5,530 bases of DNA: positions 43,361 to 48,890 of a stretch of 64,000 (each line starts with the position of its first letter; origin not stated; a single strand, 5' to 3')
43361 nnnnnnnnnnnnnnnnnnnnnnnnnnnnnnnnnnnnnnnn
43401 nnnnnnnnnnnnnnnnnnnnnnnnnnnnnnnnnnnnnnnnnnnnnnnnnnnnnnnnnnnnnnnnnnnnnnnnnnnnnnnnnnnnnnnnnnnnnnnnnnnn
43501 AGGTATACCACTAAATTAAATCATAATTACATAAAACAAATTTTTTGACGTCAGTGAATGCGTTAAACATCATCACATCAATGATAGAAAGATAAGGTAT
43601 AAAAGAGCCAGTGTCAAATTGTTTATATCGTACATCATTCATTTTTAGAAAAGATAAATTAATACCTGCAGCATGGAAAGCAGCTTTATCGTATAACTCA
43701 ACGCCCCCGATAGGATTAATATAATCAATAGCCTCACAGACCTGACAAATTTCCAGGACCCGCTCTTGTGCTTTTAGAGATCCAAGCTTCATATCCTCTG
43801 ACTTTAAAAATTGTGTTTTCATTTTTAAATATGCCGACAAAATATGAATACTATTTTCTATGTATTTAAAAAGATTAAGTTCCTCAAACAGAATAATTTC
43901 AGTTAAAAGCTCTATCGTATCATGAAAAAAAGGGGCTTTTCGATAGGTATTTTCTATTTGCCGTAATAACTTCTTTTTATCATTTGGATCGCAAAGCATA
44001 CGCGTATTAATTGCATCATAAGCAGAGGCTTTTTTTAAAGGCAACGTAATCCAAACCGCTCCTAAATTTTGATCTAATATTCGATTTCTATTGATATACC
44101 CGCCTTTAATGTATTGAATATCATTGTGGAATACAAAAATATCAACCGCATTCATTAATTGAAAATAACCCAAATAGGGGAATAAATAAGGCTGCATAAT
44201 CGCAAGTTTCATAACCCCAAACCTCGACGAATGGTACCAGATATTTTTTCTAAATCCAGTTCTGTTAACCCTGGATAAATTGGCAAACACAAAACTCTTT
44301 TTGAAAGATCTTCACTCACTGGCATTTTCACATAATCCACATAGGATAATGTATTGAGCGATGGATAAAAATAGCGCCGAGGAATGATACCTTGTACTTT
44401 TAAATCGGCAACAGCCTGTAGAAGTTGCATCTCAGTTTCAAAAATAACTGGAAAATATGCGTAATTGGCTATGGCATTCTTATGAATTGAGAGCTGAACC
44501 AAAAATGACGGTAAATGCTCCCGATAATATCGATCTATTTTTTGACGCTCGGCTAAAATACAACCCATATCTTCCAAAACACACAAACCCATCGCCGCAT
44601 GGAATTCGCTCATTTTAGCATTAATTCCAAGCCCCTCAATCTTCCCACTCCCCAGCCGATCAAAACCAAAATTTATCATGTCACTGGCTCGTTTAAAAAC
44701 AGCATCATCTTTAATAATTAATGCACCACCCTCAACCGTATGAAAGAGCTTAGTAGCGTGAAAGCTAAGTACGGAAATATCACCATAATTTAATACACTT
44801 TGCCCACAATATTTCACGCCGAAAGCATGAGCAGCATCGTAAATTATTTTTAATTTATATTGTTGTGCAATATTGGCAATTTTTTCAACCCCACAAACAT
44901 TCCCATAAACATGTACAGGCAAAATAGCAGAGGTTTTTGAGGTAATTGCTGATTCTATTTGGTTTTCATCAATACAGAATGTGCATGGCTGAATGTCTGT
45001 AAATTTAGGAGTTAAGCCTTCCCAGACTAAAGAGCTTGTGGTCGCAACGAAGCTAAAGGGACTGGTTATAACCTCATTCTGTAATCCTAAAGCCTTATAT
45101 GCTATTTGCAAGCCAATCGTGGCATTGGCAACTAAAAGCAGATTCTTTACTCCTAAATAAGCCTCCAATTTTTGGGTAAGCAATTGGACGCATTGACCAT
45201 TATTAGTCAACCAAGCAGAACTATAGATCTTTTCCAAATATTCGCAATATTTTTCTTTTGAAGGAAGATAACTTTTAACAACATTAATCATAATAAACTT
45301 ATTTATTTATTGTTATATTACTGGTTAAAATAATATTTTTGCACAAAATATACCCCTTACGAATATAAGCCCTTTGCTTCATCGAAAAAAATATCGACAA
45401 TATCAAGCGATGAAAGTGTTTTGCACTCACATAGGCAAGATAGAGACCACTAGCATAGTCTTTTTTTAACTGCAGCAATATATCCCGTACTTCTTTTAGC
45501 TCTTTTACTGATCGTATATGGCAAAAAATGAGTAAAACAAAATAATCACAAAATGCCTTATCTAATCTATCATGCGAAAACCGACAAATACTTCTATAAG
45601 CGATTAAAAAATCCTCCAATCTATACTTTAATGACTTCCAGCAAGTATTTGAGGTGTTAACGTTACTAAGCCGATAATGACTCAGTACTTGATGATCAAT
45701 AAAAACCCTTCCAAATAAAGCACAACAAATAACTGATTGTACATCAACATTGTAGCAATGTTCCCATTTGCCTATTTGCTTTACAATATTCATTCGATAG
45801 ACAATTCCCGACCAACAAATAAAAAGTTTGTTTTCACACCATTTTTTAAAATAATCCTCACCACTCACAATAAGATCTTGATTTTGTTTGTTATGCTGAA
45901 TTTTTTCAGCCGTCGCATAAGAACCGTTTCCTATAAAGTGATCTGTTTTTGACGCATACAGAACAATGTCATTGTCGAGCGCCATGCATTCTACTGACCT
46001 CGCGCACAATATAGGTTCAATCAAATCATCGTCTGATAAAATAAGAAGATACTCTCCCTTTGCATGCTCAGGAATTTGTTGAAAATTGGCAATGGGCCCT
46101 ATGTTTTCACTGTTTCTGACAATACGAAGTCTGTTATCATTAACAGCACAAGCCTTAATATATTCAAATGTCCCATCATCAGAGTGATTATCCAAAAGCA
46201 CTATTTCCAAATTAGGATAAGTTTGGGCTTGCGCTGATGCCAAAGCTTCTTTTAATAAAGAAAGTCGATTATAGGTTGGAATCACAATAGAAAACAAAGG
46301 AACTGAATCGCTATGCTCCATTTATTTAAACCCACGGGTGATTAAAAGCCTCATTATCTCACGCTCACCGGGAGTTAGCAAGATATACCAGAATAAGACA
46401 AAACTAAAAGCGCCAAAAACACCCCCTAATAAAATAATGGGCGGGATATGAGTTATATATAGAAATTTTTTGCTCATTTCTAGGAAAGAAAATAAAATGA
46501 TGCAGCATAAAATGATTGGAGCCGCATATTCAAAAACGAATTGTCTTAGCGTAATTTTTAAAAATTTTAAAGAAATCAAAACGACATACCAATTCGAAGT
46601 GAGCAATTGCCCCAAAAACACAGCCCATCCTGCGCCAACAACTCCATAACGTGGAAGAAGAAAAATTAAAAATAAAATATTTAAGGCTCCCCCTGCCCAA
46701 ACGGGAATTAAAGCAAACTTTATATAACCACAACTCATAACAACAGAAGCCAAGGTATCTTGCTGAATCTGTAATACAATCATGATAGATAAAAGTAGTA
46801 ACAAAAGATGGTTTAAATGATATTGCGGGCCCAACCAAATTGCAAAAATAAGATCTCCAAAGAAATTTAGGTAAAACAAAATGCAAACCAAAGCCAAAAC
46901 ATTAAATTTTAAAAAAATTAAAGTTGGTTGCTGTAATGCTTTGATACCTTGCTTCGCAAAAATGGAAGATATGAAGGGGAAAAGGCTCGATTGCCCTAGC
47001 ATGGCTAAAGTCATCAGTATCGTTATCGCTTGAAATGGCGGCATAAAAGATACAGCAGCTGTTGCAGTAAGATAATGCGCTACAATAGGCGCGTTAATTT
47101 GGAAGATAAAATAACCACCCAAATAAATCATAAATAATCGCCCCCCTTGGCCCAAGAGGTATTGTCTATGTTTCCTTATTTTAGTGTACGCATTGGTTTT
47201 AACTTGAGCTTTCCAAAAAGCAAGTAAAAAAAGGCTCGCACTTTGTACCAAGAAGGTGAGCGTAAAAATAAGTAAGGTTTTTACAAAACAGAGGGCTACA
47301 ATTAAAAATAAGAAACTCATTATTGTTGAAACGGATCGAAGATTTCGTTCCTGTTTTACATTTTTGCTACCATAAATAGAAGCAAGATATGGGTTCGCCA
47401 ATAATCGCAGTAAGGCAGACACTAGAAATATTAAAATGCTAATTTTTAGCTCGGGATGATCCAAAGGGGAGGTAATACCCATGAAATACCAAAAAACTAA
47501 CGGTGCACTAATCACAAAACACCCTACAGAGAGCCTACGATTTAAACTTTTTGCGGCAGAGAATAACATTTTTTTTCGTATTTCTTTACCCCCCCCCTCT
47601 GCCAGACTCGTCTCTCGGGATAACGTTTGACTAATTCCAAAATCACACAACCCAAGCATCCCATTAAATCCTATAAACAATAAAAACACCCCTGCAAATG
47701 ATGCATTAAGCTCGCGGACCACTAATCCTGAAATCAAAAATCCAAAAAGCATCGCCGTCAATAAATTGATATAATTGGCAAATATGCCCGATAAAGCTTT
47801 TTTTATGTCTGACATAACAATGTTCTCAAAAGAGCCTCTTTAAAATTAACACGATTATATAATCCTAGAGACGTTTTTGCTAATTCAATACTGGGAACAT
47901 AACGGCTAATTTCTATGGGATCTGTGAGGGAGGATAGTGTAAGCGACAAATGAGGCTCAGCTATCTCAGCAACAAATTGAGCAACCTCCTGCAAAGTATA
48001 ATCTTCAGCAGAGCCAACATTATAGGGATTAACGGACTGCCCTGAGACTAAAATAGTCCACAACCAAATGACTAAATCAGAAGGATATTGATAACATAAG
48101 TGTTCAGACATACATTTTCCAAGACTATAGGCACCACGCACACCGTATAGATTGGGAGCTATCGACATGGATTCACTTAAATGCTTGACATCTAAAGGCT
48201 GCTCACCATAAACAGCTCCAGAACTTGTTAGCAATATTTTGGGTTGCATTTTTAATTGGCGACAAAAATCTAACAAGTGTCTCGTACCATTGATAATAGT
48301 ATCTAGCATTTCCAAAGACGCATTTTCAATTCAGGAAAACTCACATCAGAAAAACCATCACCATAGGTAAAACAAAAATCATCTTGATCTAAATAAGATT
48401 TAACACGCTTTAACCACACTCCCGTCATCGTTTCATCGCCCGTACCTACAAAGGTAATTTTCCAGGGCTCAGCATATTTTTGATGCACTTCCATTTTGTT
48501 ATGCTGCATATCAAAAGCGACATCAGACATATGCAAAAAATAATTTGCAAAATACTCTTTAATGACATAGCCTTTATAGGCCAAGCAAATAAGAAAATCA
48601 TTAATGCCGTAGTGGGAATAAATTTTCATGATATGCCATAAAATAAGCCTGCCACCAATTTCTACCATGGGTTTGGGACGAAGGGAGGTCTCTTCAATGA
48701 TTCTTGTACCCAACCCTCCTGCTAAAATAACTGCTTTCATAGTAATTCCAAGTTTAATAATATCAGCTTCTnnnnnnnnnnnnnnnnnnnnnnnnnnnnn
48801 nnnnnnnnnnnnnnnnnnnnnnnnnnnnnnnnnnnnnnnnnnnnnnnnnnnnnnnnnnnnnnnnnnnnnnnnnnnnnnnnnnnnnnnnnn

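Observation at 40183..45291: Tightly coupled module: DegT - WbqC - formyltransferase - two paralogous beta-propeller proteins - methyltransferase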

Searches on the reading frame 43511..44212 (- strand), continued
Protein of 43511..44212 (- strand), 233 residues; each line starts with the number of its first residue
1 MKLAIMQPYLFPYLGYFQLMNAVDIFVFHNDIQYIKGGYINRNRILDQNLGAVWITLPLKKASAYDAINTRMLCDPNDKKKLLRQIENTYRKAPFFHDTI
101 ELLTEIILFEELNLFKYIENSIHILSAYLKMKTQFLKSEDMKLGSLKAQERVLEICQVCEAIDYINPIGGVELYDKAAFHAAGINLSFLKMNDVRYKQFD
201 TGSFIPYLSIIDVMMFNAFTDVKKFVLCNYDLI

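Call 69: search_protein_families(library=ncbifam, proteins=[L093:7072-8004:+, L093:8702-9394:+, L093:8001-8705:+, L091:7116-7997:+, L091:8697-9374:+, L093:5831-7072:+, L093:3649-4848:+], max_evalue=0.01)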
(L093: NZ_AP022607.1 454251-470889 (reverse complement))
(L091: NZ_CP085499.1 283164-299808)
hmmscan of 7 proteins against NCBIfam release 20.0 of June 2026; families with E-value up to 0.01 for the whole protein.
L093:7072-8004:+ (310 aa): 1 family
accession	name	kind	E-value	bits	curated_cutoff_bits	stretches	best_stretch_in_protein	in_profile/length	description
TIGR03019.1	pepcterm_femAB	equivalog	7.1e-09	35.1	260.35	1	128-297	111-279/330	FemAB family XrtA/PEP-CTERM system-associated protein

L093:8702-9394:+ (230 aa): 5 families
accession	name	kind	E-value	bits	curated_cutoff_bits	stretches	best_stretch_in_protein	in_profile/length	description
TIGR04001.1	thiol_BshB1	equivalog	1.3e-18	67.6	182.5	1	3-217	3-219/226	bacillithiol biosynthesis deacetylase BshB1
TIGR04000.1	thiol_BshB2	equivalog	2.2e-15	56.9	195.25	1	3-185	2-185/217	bacillithiol biosynthesis deacetylase BshB2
NF002557.0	PRK02122.1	subfamily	0.00022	19.5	384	1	2-47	371-416/653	glucosamine-6-phosphate deaminase-like protein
TIGR03445.1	mycothiol_MshB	equivalog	0.0003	20.8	224.35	1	5-35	1-31/284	N-acetyl-1-D-myo-inositol-2-amino-2-deoxy-alpha-D-glucopyranoside deacetylase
TIGR03446.1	mycothiol_Mca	equivalog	0.0012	18.6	277.15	1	3-43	2-42/283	mycothiol conjugate amidase Mca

L093:8001-8705:+ (234 aa): 0 families

L091:7116-7997:+ (293 aa): 1 family
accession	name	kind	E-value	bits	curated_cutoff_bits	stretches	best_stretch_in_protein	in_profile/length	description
TIGR03019.1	pepcterm_femAB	equivalog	6e-12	45.2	260.35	1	12-281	3-276/330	FemAB family XrtA/PEP-CTERM system-associated protein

L091:8697-9374:+ (225 aa): 5 families
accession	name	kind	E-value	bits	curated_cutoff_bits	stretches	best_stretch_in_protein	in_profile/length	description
TIGR04001.1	thiol_BshB1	equivalog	2.7e-19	69.8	182.5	1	2-218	3-218/226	bacillithiol biosynthesis deacetylase BshB1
TIGR04000.1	thiol_BshB2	equivalog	4.8e-15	55.8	195.25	1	3-188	3-186/217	bacillithiol biosynthesis deacetylase BshB2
NF002557.0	PRK02122.1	subfamily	5.2e-09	34.8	384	1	3-40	373-410/653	glucosamine-6-phosphate deaminase-like protein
TIGR03445.1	mycothiol_MshB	equivalog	4e-06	26.9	224.35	1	5-40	2-37/284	N-acetyl-1-D-myo-inositol-2-amino-2-deoxy-alpha-D-glucopyranoside deacetylase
TIGR03446.1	mycothiol_Mca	equivalog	5.6e-06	26.1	277.15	1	4-81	4-84/283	mycothiol conjugate amidase Mca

L093:5831-7072:+ (413 aa): 5 families
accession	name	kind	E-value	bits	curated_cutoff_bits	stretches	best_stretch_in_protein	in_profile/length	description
TIGR04181.1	NHT_00031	hypoth_equivalog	1.3e-10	40.7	420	1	60-120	43-103/359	LegC family aminotransferase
TIGR03588.1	PseC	equivalog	5.4e-08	32.1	423.5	1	55-121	38-104/380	UDP-4-amino-4,6-dideoxy-N-acetyl-beta-L-altrosamine transaminase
NF008687.0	PRK11706.1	equivalog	1.1e-05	24.3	375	1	51-120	34-104/375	dTDP-4-amino-4,6-dideoxygalactose transaminase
NF008658.2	PRK11658.1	equivalog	2e-05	23.4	631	1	33-120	19-106/379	UDP-4-amino-4-deoxy-L-arabinose aminotransferase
NF004770.0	PRK06108.1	subfamily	0.0062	15.4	422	1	59-121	93-154/396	pyridoxal phosphate-dependent aminotransferase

L093:3649-4848:+ (399 aa): 9 families
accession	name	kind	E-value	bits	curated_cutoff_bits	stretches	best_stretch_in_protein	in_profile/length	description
TIGR03588.1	PseC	equivalog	7e-98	328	423.5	1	4-385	2-379/380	UDP-4-amino-4,6-dideoxy-N-acetyl-beta-L-altrosamine transaminase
NF008658.2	PRK11658.1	equivalog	2.2e-58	197.7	631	1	4-387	5-378/379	UDP-4-amino-4-deoxy-L-arabinose aminotransferase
TIGR04181.1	NHT_00031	hypoth_equivalog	3.6e-44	151.1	420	1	7-346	4-340/359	LegC family aminotransferase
NF008687.0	PRK11706.1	equivalog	6.7e-38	130.4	375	1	4-386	2-374/375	dTDP-4-amino-4,6-dideoxygalactose transaminase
TIGR04427.1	PLP_DesI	equivalog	3e-35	122.1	650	1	19-383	38-380/390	dTDP-4-dehydro-6-deoxyglucose aminotransferase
TIGR02379.1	ECA_wecE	subfamily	1.5e-25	89.8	434.85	1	4-386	2-375/376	dTDP-4-amino-4,6-dideoxy-D-glucose transaminase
NF011936.0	PRK15407.1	equivalog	1e-21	77.2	423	1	9-218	42-250/440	lipopolysaccharide biosynthesis protein RfbH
TIGR00858.1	bioF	equivalog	0.00023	20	426.45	1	35-173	69-201/365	8-amino-7-oxononanoate synthase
NF005758.0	PRK07582.1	equivalog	0.008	15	440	0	34-161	58-175/372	cystathionine gamma-lyase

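Call 93: search_protein_families(library=pfam, proteins=[L088:15659-16453:+], max_evalue=0.001)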
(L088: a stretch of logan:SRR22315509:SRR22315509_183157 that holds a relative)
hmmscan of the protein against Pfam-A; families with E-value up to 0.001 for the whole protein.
L088:15659-16453:+ (264 aa): 1 family
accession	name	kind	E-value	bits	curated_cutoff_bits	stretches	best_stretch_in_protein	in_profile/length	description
PF02698.23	DUF218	-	1.5e-07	31.8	27.6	1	62-193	10-131/133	DUF218 domain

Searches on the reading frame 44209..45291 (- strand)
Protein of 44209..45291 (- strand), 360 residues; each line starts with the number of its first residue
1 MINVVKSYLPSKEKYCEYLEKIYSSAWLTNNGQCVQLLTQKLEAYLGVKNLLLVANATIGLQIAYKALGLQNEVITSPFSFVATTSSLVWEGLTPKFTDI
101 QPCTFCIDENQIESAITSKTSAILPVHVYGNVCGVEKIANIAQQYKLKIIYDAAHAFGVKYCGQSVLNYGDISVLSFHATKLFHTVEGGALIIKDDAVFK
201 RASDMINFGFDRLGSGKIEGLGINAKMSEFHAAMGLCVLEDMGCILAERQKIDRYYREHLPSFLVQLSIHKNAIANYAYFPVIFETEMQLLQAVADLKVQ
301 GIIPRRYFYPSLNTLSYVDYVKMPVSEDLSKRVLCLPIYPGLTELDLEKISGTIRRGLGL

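Call 3: search_protein_families(library=pfam, proteins=[window:44209-45291:-], max_evalue=0.1)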
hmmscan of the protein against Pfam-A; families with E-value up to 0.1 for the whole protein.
window:44209-45291:- (360 aa): 2 families
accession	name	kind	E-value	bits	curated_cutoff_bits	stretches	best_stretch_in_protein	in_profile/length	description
PF01041.23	DegT_DnrJ_EryC1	-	7.6e-85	285.7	19.8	1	13-354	5-359/360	DegT/DnrJ/EryC1/StrS aminotransferase family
PF01212.27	Beta_elim_lyase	-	0.081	12.7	27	0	37-250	36-255/288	Beta-eliminating lyase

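Call 4: search_protein_families(library=ncbifam, proteins=[window:44209-45291:-], max_evalue=0.1)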
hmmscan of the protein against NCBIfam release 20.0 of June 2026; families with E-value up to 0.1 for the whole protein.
window:44209-45291:- (360 aa): 24 families
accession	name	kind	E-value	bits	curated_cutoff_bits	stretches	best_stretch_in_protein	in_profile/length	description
TIGR04427.1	PLP_DesI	equivalog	2.3e-75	254.1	650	1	12-355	31-380/390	dTDP-4-dehydro-6-deoxyglucose aminotransferase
TIGR03588.1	PseC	equivalog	2.3e-57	194.7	423.5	1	19-356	17-378/380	UDP-4-amino-4,6-dideoxy-N-acetyl-beta-L-altrosamine transaminase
NF008687.0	PRK11706.1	equivalog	6.5e-52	176.5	375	1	13-354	11-370/375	dTDP-4-amino-4,6-dideoxygalactose transaminase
TIGR04181.1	NHT_00031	hypoth_equivalog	2.1e-49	168.3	420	1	14-337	11-357/359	LegC family aminotransferase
TIGR02379.1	ECA_wecE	subfamily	1.4e-40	139.3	434.85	1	16-354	14-371/376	dTDP-4-amino-4,6-dideoxy-D-glucose transaminase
NF008658.2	PRK11658.1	equivalog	1.4e-39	135.9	631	1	19-355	20-374/379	UDP-4-amino-4-deoxy-L-arabinose aminotransferase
NF011936.0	PRK15407.1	equivalog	5.1e-33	114.4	423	2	27-211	60-253/440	lipopolysaccharide biosynthesis protein RfbH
TIGR01977.1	am_tr_V_EF2568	hypoth_equivalog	3.8e-07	29.5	377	1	35-197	46-216/376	cysteine desulfurase family protein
NF005816.0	PRK07682.1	equivalog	0.00015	20.5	620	1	45-156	87-206/390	aminotransferase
TIGR01437.1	selA_rel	subfamily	0.00085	18.3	385.3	1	108-154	137-187/363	DgaE family pyridoxal phosphate-dependent ammonia lyase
NF000586.1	PRK00011.1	subfamily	0.0021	16.9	335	1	100-205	136-243/404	serine hydroxymethyltransferase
NF006095.0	PRK08247.1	equivalog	0.006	15.4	585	1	108-175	126-194/369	methionine biosynthesis PLP-dependent protein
NF005526.0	PRK07179.1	equivalog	0.0064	15.1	428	1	22-160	88-225/407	alpha-hydroxyketone-type quorum-sensing autoinducer synthase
TIGR03235.1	DNA_S_dndA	equivalog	0.0076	15.6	480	1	106-209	125-228/353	cysteine desulfurase DndA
NF005305.0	PRK06836.1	equivalog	0.01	15.1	376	1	36-124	86-175/396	pyridoxal phosphate-dependent aminotransferase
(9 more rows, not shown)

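Call 28: search_solved_structures(query=window:44209-45291:-, max_evalue=1e-20)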
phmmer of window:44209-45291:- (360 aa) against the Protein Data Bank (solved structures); distinct sequences matched with E-value up to 1e-20: 46.
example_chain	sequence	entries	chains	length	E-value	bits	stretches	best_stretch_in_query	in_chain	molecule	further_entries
2po3_A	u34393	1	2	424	6.4e-58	200.3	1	14-355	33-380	4-dehydrase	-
7b0d_A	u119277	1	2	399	2.2e-42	149.2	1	3-355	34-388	Glutamine--scyllo-inositol transaminase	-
3bn1_A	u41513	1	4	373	4.6e-40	141.6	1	17-353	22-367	Perosamine synthetase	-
3dr7_A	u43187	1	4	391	5.4e-40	141.3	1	17-353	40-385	Putative perosamine synthetase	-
3dr4_A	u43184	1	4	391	3.7e-39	138.6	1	17-353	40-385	Putative perosamine synthetase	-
7b0m_AAA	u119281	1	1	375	2.6e-38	135.8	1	16-322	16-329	Sugar aminotransferase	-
8e75_A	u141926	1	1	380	7.6e-36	127.7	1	32-351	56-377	DegT/DnrJ/EryC1/StrS aminotransferase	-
8e77_A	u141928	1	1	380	7.6e-36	127.7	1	32-351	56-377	DegT/DnrJ/EryC1/StrS aminotransferase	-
3nu7_A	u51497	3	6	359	1.9e-35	126.4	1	35-348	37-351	Aminotransferase WbpE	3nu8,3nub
3nyu_A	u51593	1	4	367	2e-35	126.4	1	35-348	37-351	Aminotransferase WbpE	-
3nys_A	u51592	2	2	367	6.1e-35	124.7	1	35-348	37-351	Aminotransferase WbpE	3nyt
4lc3_A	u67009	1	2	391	1.3e-34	123.7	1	19-351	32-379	Putative UDP-4-amino-4-deoxy-l-arabinose--oxoglutarate aminotransferase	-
3ju7_A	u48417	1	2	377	1.9e-33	119.8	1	14-350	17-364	Putative PLP-dependent aminotransferase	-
8vr5_A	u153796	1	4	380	1e-31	114.1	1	13-266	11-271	DegT/DnrJ/EryC1/StrS aminotransferase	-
8vr3_A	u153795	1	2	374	2.1e-31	113.1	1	13-266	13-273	DegT/DnrJ/EryC1/StrS aminotransferase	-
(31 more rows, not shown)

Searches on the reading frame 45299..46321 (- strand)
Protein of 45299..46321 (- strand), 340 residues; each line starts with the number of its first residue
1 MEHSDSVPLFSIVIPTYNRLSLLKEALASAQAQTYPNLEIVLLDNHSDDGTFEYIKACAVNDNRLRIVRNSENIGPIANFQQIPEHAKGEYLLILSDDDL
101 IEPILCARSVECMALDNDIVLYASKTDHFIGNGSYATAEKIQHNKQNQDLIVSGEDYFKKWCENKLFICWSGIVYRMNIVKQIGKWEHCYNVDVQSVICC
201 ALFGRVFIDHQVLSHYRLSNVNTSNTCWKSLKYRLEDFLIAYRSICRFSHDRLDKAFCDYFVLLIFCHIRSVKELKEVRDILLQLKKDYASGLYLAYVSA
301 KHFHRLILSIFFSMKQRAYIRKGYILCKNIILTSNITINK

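Call 17: search_protein_families(library=pfam, proteins=[window:45299-46321:-], max_evalue=0.0001)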
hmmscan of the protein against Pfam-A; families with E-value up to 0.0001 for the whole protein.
window:45299-46321:- (340 aa): 2 families
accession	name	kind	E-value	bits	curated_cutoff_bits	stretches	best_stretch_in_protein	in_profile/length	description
PF00535.33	Glycos_transf_2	-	1.7e-27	96.9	23.3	1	11-183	1-167/168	Glycosyl transferase family 2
PF13641.12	Glyco_tranf_2_3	-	1.3e-10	42.2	27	1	10-108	3-106/230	Glycosyltransferase like family 2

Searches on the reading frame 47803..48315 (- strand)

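Call 17: search_protein_families(library=pfam, proteins=[window:47803-48315:-], max_evalue=0.0001)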
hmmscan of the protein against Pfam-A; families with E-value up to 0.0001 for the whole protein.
window:47803-48315:- (170 aa): 2 families
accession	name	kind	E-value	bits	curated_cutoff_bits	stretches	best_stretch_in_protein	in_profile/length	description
PF16363.11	GDP_Man_Dehyd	-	6.1e-09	36.2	27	1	3-122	98-208/332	GDP-mannose 4,6 dehydratase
PF01370.27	Epimerase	-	1.3e-05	25.2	20.9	1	3-78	87-157/240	NAD dependent epimerase/dehydratase family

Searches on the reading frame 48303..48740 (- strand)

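Call 17: search_protein_families(library=pfam, proteins=[window:48303-48740:-], max_evalue=0.0001)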
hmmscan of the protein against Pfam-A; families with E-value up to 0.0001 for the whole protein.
window:48303-48740:- (145 aa): 2 families
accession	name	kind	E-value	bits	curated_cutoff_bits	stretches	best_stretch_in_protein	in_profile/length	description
PF00483.29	NTP_transferase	-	3.4e-08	33.8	21.2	1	2-66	1-67/245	Nucleotidyl transferase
PF12804.13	NTP_transf_3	-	1.9e-05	25.3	27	1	3-56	1-49/160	MobA-like NTP transferase domain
